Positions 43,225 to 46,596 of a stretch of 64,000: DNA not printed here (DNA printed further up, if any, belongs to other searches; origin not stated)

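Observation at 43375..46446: Orphan ~1016-aa metallophosphoesterase with pentapeptide-like repeats as sole cargo of the element: candidate single-gene defence or counter-defence module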

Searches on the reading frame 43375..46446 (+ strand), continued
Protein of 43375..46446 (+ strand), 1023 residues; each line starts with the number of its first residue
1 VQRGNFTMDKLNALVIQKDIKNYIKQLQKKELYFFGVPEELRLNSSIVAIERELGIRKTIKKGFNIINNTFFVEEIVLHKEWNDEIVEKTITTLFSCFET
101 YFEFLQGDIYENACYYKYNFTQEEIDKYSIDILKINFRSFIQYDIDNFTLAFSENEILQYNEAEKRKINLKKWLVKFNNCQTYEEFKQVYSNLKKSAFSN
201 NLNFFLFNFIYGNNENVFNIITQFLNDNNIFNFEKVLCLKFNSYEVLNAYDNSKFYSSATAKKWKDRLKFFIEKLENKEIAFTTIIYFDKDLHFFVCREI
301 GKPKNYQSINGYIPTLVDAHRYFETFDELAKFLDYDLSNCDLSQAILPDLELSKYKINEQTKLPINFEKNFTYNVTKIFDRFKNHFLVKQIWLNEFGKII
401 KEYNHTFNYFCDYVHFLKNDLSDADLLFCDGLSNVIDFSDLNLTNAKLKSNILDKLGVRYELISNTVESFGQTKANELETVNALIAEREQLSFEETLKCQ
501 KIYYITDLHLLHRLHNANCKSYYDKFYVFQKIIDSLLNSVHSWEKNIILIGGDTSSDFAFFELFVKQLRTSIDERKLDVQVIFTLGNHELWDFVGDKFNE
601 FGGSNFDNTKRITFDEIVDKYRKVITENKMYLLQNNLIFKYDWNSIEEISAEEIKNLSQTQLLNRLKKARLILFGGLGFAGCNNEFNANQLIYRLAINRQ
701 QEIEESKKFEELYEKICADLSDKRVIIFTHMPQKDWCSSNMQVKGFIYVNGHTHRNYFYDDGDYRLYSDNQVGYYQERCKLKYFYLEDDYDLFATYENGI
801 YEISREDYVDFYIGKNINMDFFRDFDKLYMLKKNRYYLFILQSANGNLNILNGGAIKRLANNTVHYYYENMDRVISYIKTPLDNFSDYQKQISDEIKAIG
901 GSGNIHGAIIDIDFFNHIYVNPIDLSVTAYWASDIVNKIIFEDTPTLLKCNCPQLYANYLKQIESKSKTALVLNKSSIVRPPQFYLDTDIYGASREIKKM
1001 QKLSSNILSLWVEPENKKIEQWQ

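Call 110: search_protein_families(library=pfam, alignment_id=A1, max_evalue=0.05)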
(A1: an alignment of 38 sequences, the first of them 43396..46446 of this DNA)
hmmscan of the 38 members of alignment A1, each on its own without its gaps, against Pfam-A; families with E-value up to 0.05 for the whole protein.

A. member 1, window:43396-46446:+ (1016 aa): 1 family
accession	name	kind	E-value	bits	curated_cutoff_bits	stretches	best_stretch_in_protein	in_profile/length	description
PF00149.33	Metallophos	-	6.1e-09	37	21.5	1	494-748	2-190/191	Calcineurin-like phosphoesterase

B. families by the number of members that match (of 38 scanned): 18 families
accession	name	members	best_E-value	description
PF00149.33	Metallophos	34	1.9e-11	Calcineurin-like phosphoesterase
PF12850.12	Metallophos_2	6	0.007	Calcineurin-like phosphoesterase superfamily domain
PF00805.28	Pentapeptide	4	0.026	Pentapeptide repeats (8 copies)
PF14311.12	DUF4379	3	5.1e-15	Probable Treble clef zinc finger domain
PF06698.16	DUF1192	2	0.016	Protein of unknown function (DUF1192)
PF17452.7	YnfE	1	0.0012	Uncharacterized YnfE-like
PF09642.15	YonK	1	0.0078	YonK protein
PF16469.10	NPA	1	0.014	Nematode polyprotein allergen ABA-1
PF02671.26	PAH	1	0.02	Paired amphipathic helix repeat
PF21228.3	RuBisCO_activase_AAA_helical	1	0.021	Ribulose bisphosphate carboxylase/oxygenase activase, AAA, helical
PF02609.21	Exonuc_VII_S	1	0.021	Exonuclease VII small subunit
PF11326.13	PANTS-like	1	0.024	Synaptic plasticity regulator PANTS-like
PF13173.12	AAA_14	1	0.028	AAA domain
PF22240.1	ISP_coupler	1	0.029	Type ISP restriction-modification enzyme, coupler domain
PF14071.11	YlbD_coat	1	0.034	Putative coat protein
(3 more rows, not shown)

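Call 115: list_cluster_members(proteins=[window:43396-46443:+, P0015, P0051])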
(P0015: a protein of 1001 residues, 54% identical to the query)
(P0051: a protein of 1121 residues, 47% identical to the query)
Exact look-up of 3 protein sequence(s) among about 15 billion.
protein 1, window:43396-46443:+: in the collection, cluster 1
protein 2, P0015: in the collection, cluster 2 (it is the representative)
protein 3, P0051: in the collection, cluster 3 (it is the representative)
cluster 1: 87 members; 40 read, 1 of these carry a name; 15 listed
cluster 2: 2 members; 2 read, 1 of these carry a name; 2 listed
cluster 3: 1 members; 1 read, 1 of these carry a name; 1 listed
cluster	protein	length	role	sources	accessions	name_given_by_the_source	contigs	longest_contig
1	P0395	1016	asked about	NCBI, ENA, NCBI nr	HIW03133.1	MAG TPA: metallophosphoesterase [Firmicutes bacterium] | metallophosphoesterase [Bacillota bacterium]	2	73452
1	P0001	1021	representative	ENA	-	-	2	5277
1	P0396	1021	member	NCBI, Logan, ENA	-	-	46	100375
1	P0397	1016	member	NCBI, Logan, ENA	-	-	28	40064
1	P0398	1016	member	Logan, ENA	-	-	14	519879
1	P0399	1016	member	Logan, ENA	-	-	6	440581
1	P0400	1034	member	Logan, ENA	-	-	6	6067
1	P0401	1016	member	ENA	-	-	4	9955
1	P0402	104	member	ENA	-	-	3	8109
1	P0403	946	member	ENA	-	-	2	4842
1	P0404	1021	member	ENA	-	-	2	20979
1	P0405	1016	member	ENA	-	-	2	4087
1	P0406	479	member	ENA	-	-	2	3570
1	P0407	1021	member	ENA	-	-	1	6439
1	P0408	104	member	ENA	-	-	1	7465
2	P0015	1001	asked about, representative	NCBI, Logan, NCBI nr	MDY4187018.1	MAG: metallophosphoesterase [Candidatus Borkfalkiaceae bacterium] | metallophosphoesterase [Christensenellaceae bacterium]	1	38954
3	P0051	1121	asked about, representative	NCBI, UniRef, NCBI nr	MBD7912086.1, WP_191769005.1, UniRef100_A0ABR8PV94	zinc-ribbon domain-containing protein [Clostridium cibarium] | Metallophosphoesterase n=1 Tax=Clostridium cibarium TaxID=2762247 RepID=A0ABR8PV94_9CLOT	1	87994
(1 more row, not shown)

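Call 116: find_encoding_contigs(protein=P0396, flank=7000, max_places=8)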
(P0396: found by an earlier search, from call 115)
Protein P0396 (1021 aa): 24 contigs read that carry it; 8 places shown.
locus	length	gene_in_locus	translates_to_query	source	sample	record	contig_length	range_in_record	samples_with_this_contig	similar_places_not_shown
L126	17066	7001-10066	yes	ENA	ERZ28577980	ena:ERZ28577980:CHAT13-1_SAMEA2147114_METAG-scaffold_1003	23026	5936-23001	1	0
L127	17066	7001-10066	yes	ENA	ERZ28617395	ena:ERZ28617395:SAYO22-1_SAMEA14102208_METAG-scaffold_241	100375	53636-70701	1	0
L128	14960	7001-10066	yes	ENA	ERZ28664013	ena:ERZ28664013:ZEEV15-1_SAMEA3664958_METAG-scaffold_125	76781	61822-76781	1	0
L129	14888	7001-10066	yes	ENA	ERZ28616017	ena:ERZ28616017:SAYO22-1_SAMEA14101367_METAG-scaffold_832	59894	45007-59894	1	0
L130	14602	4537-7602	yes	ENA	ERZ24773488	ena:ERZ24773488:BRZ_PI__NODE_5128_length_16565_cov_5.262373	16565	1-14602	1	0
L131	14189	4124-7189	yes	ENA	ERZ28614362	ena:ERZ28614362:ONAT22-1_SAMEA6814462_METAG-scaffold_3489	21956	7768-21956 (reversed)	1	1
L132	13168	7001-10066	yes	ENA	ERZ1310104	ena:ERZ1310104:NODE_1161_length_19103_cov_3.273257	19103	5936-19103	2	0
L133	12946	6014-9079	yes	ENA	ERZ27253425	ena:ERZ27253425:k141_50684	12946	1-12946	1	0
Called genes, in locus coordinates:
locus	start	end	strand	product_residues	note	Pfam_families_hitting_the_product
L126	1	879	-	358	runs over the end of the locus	-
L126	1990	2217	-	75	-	-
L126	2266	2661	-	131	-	-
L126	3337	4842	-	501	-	PF00239:Resolvase, PF07508:Recombinase, PF13408:Zn_ribbon_recom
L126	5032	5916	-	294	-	PF23343:REP_ORF2-G2P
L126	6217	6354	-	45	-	-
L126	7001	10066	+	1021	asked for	PF00149:Metallophos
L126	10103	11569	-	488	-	PF00239:Resolvase, PF07508:Recombinase, PF13408:Zn_ribbon_recom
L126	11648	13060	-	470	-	PF13175:AAA_15, PF13304:AAA_21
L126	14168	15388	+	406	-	PF05977:MFS_3, PF07690:MFS_1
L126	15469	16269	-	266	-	PF01381:HTH_3, PF12844:HTH_19, PF13560:HTH_31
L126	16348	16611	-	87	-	-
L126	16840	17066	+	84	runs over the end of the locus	?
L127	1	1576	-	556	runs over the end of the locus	-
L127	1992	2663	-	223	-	-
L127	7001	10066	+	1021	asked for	PF00149:Metallophos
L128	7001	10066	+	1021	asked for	PF00149:Metallophos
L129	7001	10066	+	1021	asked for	PF00149:Metallophos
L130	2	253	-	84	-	?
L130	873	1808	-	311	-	PF07508:Recombinase (weak), PF13408:Zn_ribbon_recom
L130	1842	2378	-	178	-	PF00239:Resolvase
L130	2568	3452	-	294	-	PF23343:REP_ORF2-G2P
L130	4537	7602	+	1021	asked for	PF00149:Metallophos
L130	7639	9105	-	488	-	PF00239:Resolvase, PF07508:Recombinase, PF13408:Zn_ribbon_recom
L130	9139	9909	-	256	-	PF20247:DUF6602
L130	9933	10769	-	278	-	-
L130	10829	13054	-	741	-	PF00082:Peptidase_S8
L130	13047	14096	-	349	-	PF07728:AAA_5 (faint), PF00004:AAA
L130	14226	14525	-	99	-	PF01381:HTH_3, PF13443:HTH_26, PF13560:HTH_31 (weak)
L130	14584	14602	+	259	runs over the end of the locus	-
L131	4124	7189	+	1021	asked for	PF00149:Metallophos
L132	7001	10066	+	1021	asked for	PF00149:Metallophos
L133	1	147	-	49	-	?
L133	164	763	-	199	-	PF13414:TPR_11 (weak)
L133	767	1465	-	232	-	-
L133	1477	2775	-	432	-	PF13421:Band_7_1, PF01145:Band_7 (weak), PF12773:DZR, PF24463:DUF7577, PF12773:DZR, PF13240:Zn_Ribbon_1, PF24460:DUF7575, PF13240:Zn_Ribbon_1, +5 more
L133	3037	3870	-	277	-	PF02899:Phage_int_SAM_1 (weak), PF00589:Phage_integrase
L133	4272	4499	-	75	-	PF00294:PfkB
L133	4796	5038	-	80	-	-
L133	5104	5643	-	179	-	-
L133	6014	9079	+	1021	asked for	PF00149:Metallophos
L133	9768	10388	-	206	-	PF13707:RloB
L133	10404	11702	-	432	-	PF02463:SMC_N (faint), PF13304:AAA_21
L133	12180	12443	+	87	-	-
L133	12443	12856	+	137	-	PF23864:DUF7222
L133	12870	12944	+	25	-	?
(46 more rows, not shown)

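Call 117: search_protein_families(library=padloc, proteins=[L126:11651-13060:-, L130:9142-9909:-, L130:9936-10769:-, L130:10832-13054:-, L130:13050-14096:-, L133:9771-10388:-, L133:10407-11702:-, L133:1480-2775:-, L126:10106-11569:-, L126:3340-4842:-], max_evalue=0.00001)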
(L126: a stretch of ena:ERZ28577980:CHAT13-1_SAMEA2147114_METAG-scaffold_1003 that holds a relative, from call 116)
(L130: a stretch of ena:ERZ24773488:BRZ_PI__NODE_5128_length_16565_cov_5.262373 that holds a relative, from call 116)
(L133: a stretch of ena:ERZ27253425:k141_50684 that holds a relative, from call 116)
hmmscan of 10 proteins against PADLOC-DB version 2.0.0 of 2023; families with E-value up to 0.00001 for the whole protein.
L126:11651-13060:- (470 aa): 42 families (the best 25 are shown)
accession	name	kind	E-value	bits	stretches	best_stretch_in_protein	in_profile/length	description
PDLC02358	Old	-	1.8e-21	74.6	1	169-350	281-457/578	Old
PDLC02979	AriA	-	3.6e-17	61.2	1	5-216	173-373/373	-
PDLC00289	PtuA1|PtuA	-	3.5e-13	47.4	1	163-237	239-313/404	AAA ATPase domain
PDLC02981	AriAB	-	6.4e-13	46.2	1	163-345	321-499/694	-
PDLC00274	PtuA1|PtuA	-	1.7e-12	45.4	1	70-235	212-368/438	AAA ATPase domain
PDLC02980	AriA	-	4.2e-11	41.4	1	46-217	109-304/304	-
PDLC02335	AbiLi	-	2.4e-10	38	1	64-223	172-245/326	AbiLi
PDLC04164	AriA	-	3e-10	38.1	1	79-223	108-243/253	-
PDLC00067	GajA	-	3e-09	33.9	1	169-243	301-373/604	AAA ATPase domain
PDLC00290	PtuA1|PtuA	-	1.5e-08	32.4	1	147-245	245-341/414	AAA ATPase domain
PDLC00305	PtuA1|PtuA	-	2.8e-08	31.5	1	169-236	241-308/392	AAA ATPase domain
PDLC00309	PtuA1|PtuA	-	3.1e-08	31.1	1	164-225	260-321/413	AAA ATPase domain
PDLC00301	PtuA1|PtuA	-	3.3e-08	30.9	1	167-254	276-360/429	AAA ATPase domain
PDLC00281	PtuA1|PtuA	-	3.8e-08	30.9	1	167-218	284-335/448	AAA ATPase domain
PDLC00268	PtuA1|PtuA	-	5.7e-08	30.6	1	88-219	180-314/411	AAA ATPase domain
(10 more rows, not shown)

L130:9142-9909:- (256 aa): 3 families
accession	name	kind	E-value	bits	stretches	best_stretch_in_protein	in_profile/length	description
PDLC00745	Effector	-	1.3e-74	249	1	2-244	10-236/244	Endonuclease (NucC)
PDLC01051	NucC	-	1.3e-48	163.9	1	3-244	18-235/243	NucC nuclease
PDLC01495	PD_DExK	-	4.9e-37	124.4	1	2-119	6-123/123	"CAS-I,CAS-II,CAS-III,CAS-IV,CAS-V,CAS-VI; associated"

L130:9936-10769:- (278 aa): 8 families
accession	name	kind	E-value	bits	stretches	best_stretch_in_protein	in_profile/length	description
PDLC00803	Cyclase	-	3.1e-59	198.7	1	5-265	4-245/253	oligonucleotide-cyclase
PDLC00823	Cyclase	-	3e-14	51.3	1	56-257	46-245/285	oligonucleotide-cyclase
PDLC00776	Cyclase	-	7.8e-14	49.7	1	54-254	44-244/287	oligonucleotide-cyclase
PDLC00808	Cyclase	-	7.4e-13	46.5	1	56-231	54-243/325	oligonucleotide-cyclase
PDLC00809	Cyclase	-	5.5e-08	30.7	1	60-258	49-257/295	oligonucleotide-cyclase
PDLC00796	Cyclase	-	1.2e-07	29.4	1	36-224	30-225/432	oligonucleotide-cyclase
PDLC00773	Cyclase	-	5e-06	24.3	1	68-252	68-256/334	oligonucleotide-cyclase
PDLC00779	Cyclase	-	8.4e-06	23.3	0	157-251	166-258/345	oligonucleotide-cyclase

L130:10832-13054:- (741 aa): 6 families
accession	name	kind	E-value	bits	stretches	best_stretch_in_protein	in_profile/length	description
PDLC02197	IetS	-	1.6e-59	200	1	87-727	81-746/749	-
PDLC02201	IetS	-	1.5e-47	160.3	1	220-629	207-646/781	-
PDLC02199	IetS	-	6.8e-38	128.4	1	247-705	294-798/826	-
PDLC02202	IetS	-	2.1e-29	100.3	1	264-700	294-746/780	-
PDLC02200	IetS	-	1.1e-27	94.6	1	244-707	244-753/780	-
PDLC04233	IetS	-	7.7e-11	38.8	0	355-413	401-466/855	-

L130:13050-14096:- (349 aa): 7 families
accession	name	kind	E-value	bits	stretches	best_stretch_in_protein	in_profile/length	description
PDLC02196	IetA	-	1.4e-40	137.9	1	4-347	5-372/374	-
PDLC04232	IetA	-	4.9e-30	103.1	1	3-244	4-256/330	-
PDLC02195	IetA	-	2.8e-29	100.6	1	101-285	138-314/395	-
PDLC04231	IetA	-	2.8e-18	64.6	1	101-232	118-245/262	-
PDLC00915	TRIP13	-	1.5e-17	61.9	1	104-257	67-234/302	TRIP13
PDLC00914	TRIP13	-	1.7e-12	45.4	1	103-244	74-228/302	TRIP13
PDLC03838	DolB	-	3.5e-09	34.4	0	103-173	169-240/375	-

L133:9771-10388:- (206 aa): 1 family
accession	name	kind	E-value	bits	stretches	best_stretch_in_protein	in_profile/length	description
PDLC02337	AbiLii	-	1.8e-22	78.8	1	3-203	22-86/170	AbiLii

L133:10407-11702:- (432 aa): 23 families
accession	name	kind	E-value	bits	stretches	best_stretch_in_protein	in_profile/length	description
PDLC02335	AbiLi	-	3e-78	261.2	1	1-430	49-289/326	AbiLi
PDLC02980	AriA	-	4.8e-24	83.9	1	53-377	2-304/304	-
PDLC04426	PDC-M12A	-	3.4e-17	60.9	1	1-422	1-367/369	-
PDLC04391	PDC-M07A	-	3.3e-12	44.1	1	310-409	285-385/412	-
PDLC04135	mad3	-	5.5e-12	43.9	1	53-410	25-359/374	mads_3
PDLC04393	PDC-M07A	-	3.1e-10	37.6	0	310-406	289-386/435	-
PDLC04182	HEC-01A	-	3.7e-10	37.3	0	308-409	285-383/406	-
PDLC02336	AbiLi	-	1e-09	36.4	0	312-376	232-293/340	AbiLi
PDLC04392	PDC-M07A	-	1.4e-09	35.5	0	310-407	287-385/432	-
PDLC04178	HEC-01A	-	7.5e-09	33.1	0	54-82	32-60/399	-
PDLC04180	HEC-01A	-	3.8e-08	30.9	0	310-395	256-341/382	-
PDLC02915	ATPase-Toprim_I-B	-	8.5e-08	29.4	0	52-95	24-66/623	-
PDLC04608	PDC-M38A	-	1.2e-07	29.8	0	54-245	29-234/367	-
PDLC04389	PDC-M07A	-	1.9e-07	28.5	0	328-406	324-404/443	-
PDLC02981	AriAB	-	5.1e-07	26.7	0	52-100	25-73/694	-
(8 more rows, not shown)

L133:1480-2775:- (432 aa): 0 families

L126:10106-11569:- (488 aa): 0 families

L126:3340-4842:- (501 aa): 0 families
